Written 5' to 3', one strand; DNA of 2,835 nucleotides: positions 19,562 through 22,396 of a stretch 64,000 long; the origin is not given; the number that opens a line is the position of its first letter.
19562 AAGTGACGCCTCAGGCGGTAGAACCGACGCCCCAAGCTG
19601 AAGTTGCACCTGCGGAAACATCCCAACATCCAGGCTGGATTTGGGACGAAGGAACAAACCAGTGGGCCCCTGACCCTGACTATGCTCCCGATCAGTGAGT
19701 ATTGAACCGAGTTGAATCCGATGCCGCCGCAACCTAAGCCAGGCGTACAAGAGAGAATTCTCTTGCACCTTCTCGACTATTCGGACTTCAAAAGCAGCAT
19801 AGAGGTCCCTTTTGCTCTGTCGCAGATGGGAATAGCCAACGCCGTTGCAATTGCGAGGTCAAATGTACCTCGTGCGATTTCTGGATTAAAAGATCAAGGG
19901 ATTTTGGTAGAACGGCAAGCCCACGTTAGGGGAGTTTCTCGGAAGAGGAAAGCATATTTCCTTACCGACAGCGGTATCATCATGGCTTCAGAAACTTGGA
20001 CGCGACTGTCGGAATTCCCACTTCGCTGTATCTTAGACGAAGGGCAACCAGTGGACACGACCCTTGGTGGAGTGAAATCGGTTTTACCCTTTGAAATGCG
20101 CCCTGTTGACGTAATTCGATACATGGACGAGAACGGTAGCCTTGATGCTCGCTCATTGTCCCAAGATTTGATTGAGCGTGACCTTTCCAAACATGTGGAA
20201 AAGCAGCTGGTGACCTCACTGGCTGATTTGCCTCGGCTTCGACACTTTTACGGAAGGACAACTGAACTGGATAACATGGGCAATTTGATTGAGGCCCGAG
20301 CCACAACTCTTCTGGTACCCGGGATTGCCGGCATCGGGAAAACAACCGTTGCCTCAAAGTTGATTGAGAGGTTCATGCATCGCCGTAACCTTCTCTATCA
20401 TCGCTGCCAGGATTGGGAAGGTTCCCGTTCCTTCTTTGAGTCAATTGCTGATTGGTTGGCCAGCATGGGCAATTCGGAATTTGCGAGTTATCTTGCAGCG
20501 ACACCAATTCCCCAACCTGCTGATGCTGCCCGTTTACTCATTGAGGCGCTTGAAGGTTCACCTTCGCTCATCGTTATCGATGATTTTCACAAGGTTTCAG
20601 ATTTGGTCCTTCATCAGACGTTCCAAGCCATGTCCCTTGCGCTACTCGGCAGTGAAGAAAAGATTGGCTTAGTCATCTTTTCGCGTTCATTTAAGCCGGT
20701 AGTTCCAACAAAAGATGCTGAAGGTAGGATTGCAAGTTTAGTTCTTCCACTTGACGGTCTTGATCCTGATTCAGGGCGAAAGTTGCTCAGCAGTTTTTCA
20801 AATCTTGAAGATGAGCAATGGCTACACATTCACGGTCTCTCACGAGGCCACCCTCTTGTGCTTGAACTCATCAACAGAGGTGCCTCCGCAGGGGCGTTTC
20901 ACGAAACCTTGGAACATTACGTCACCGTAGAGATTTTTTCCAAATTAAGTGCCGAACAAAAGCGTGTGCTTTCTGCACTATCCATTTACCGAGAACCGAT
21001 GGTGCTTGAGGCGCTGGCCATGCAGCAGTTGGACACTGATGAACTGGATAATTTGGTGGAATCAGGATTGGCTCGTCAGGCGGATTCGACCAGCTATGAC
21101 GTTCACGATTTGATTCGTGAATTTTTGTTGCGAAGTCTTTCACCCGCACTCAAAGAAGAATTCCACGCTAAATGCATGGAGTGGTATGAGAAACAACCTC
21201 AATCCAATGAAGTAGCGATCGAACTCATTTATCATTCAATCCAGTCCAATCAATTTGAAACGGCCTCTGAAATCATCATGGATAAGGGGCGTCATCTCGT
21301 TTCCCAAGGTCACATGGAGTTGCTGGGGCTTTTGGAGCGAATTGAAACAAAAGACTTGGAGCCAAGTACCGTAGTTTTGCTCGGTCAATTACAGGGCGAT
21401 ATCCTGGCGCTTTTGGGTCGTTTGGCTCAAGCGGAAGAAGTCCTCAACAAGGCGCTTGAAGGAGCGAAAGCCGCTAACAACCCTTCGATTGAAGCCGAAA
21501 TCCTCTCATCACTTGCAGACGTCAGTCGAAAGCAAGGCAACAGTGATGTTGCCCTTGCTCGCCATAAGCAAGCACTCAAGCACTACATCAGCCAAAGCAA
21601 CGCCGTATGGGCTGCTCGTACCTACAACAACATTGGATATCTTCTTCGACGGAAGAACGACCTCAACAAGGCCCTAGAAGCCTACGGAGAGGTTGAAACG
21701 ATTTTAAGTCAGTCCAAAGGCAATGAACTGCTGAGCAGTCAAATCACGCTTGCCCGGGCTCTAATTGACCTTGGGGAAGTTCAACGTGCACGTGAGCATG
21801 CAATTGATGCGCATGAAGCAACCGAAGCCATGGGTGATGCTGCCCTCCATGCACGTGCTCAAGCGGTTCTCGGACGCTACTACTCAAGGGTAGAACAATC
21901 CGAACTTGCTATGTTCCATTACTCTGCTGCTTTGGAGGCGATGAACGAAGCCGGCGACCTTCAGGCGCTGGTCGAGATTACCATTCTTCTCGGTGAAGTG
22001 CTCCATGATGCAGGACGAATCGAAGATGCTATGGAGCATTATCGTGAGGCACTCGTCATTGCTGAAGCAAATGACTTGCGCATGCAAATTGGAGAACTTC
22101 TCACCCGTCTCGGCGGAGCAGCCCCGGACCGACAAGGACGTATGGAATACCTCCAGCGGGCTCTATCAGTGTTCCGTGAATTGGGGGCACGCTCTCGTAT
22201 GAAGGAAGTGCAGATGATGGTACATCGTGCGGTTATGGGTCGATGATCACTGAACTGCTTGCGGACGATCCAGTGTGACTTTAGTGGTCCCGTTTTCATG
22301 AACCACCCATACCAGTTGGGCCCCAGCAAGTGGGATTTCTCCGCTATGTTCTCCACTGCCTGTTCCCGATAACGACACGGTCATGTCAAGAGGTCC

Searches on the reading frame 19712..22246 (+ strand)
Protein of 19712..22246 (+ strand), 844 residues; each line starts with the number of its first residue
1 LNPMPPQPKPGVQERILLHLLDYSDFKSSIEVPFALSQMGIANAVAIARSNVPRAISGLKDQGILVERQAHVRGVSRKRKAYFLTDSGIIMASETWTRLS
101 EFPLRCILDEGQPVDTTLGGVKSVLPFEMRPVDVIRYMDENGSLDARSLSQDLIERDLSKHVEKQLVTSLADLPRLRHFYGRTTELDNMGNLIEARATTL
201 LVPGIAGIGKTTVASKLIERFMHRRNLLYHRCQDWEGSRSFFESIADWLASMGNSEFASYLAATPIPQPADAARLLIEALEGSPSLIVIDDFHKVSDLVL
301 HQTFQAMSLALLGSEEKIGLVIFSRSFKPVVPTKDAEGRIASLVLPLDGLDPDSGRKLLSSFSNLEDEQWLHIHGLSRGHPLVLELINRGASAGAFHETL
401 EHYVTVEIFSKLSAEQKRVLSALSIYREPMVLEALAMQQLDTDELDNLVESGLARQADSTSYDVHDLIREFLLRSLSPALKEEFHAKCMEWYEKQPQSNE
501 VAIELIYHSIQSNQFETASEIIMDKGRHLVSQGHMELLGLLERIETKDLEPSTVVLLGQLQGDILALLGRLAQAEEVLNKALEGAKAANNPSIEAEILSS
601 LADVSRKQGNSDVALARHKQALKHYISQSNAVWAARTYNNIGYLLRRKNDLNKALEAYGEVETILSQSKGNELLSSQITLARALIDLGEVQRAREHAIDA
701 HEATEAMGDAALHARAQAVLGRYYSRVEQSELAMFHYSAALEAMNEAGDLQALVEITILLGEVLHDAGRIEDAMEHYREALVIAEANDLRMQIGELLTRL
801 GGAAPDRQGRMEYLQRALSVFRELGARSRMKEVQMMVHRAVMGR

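Call 4: search_protein_families(library=pfam, proteins=[window:19712-22246:+], max_evalue=1)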
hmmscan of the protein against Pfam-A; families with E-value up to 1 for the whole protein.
window:19712-22246:+ (844 aa): 36 families (the best 25 are shown)
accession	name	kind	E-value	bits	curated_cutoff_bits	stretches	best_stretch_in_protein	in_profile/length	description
PF13424.12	TPR_12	-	2.9e-20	72.7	30.1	5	595-665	3-75/77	Tetratricopeptide repeat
PF07719.23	TPR_2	-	8.4e-12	44.7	27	3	759-786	6-33/34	Tetratricopeptide repeat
PF13181.12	TPR_8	-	5.9e-11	42.1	25.7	3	635-660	1-26/34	Tetratricopeptide repeat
PF17874.7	TPR_MalT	-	1.4e-10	41.4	45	2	560-696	45-183/336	MalT-like TPR region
PF00515.34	TPR_1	-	1.3e-09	37.9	27.8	2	635-660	1-26/34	Tetratricopeptide repeat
PF13374.12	TPR_10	-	6.1e-08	32.9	27.5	3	760-785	8-33/42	Tetratricopeptide repeat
PF13191.12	AAA_16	-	7.9e-08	33.4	32.6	1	179-302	2-151/167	AAA ATPase domain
PF13401.12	AAA_22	-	2.2e-07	31.7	27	1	197-303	5-104/130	AAA domain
PF13414.12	TPR_11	-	9.4e-07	28.9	26.8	1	761-787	1-27/42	TPR repeat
PF14938.12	SNAP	-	2.8e-06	27.5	25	2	573-679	53-158/282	Soluble NSF attachment protein, SNAP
PF13428.12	TPR_14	-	3.5e-05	24.5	23.5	1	755-785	2-32/44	Tetratricopeptide repeat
PF13432.12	TPR_16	-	3.7e-05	24.5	32.7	2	736-785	12-62/65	Tetratricopeptide repeat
PF07721.20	TPR_4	-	0.00017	22.4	27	2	757-779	4-26/26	Tetratricopeptide repeat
PF13545.12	HTH_Crp_2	-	0.00029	21.2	27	1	15-69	2-56/70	Crp-like helix-turn-helix domain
PF13176.12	TPR_7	-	0.00035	20.9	27.9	0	598-622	2-26/36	Tetratricopeptide repeat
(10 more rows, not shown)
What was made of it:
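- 19712..22246 (+): Converging STAND NTPase / TPR / N-terminal HTH regulator. Its stop codon abuts the P3 stop codon with a 0-nt spacer. Pfam AAA_16, TPR_12, TPR_MalT, HTH_Crp_2: call 4.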

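Call 16: search_protein_families(library=ncbifam, proteins=[window:19712-22246:+], max_evalue=1)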
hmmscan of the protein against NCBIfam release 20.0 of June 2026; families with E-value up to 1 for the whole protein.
window:19712-22246:+ (844 aa): 14 families
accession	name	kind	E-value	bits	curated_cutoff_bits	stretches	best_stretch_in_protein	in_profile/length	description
NF053617.1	SARPRegAfsRStmc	equivalog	4.2e-11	41.6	1430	1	562-749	783-971/986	SARP-family global regulator AfsR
NF041717.1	HaaA_phane_TPR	equivalog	2.7e-08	32.4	1125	2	565-788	642-866/882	cyclophane-containing RiPP biosynthesis TPR protein HaaT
NF053720.1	NsdA_fam_reg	subfamily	7.6e-07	29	75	2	569-745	215-399/432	NsdA family TPR-like regulatory protein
NF053520.1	HK_Porph_FimS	equivalog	1.1e-05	23.9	600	1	569-785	98-315/618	sensor histidine kinase FimS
NF053779.1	BT3442_fam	equivalog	3.7e-05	22.6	940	1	721-806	69-154/563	BT3442 family protein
NF047507.1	TPR_BatC_Lepto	exception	0.00059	19.4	175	1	687-743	71-125/214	TPR repeat-containing protein BatC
NF052312.1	T9SS_PorW_SprE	equivalog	0.0052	15.5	250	2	574-666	269-359/716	type IX secretion system periplasmic lipoprotein PorW/SprE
NF040959.1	MamA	equivalog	0.0056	16.1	200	1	636-784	38-169/204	magnetosome protein MamA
TIGR02521.1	type_IV_pilW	equivalog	0.036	13.6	154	1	667-780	24-125/234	type IV pilus biogenesis/stability protein PilW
NF006799.0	PRK09302.1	equivalog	0.076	11.5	408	1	184-225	260-301/515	circadian clock protein KaiC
NF005115.0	PRK06547.1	equivalog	0.077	12.4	173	1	192-223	10-41/172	hypothetical protein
TIGR00064.1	ftsY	equivalog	0.12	11.6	260.7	1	184-223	66-105/279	signal recognition particle-docking protein FtsY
NF010248.0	PRK13695.1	equivalog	0.15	11.7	156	1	199-221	5-27/180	NTPase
NF002725.1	PRK02603.1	equivalog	0.38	10.8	143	0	576-652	53-130/173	photosystem I assembly protein Ycf3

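Call 63: search_protein_families(library=padloc, proteins=[window:19712-22246:+], max_evalue=0.01)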
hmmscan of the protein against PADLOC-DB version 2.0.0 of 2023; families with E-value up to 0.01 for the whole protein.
window:19712-22246:+ (844 aa): 3 families
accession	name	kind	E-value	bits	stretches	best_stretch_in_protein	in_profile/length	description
PDLC01169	TPR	-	1.8e-06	25.5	1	719-823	114-220/252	TPR repeats containing protein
PDLC05079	PDC-S73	-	5.3e-05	20.2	1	154-230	149-224/752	-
PDLC04985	PDC-S27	-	0.0017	15.3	1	178-296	5-113/484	-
